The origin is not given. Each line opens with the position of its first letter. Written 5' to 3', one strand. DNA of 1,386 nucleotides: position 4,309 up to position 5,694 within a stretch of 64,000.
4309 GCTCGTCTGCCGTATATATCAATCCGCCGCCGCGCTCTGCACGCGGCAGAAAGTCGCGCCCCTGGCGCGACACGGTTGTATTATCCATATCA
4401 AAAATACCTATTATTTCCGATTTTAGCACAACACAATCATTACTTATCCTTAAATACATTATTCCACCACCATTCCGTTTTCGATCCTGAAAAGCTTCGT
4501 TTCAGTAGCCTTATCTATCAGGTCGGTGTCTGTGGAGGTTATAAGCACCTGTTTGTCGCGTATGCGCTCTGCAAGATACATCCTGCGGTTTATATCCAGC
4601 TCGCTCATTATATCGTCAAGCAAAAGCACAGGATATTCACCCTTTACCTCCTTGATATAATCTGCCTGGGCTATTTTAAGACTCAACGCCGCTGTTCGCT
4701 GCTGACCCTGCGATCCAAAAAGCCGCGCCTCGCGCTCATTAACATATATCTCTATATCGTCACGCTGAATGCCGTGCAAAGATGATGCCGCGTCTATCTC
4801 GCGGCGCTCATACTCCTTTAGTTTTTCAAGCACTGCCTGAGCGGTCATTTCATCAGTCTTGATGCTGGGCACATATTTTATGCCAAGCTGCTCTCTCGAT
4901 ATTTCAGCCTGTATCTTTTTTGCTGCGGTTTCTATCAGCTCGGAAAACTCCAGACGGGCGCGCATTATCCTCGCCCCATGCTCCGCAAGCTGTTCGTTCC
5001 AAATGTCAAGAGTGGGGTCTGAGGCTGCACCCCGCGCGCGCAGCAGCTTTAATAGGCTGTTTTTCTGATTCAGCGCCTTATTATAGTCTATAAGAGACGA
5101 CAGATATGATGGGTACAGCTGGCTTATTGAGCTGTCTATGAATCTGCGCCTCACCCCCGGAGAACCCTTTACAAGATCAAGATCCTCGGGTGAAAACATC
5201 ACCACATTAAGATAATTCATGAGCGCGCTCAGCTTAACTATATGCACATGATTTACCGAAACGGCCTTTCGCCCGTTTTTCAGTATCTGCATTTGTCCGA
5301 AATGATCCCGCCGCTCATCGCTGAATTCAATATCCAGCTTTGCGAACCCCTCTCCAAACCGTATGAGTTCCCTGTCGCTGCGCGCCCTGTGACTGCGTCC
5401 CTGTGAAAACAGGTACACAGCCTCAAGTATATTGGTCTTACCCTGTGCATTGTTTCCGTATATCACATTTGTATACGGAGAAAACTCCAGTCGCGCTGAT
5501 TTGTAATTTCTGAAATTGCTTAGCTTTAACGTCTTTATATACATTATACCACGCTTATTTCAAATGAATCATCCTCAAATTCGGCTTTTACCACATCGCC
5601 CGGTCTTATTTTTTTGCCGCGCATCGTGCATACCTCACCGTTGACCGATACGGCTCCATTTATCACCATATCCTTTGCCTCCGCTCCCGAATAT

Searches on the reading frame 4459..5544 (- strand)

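Call 16: search_protein_families(library=pfam, proteins=[window:4459-5544:-])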
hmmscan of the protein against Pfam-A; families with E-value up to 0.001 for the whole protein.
window:4459-5544:- (361 aa): 4 families
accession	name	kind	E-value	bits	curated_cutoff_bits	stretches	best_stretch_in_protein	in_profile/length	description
PF02463.25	SMC_N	-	1.4e-22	80.7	40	1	2-349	1-208/220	RecF/RecN/SMC N terminal domain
PF13175.12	AAA_15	-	3e-13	50.6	32.1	1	1-73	1-63/374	AAA ATPase domain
PF13476.12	AAA_23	-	1.6e-12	48.9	27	1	6-244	2-195/201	AAA domain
PF13304.12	AAA_21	-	2.8e-08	34.6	27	1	26-74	2-62/304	AAA domain, putative AbiEii toxin, Type IV TA system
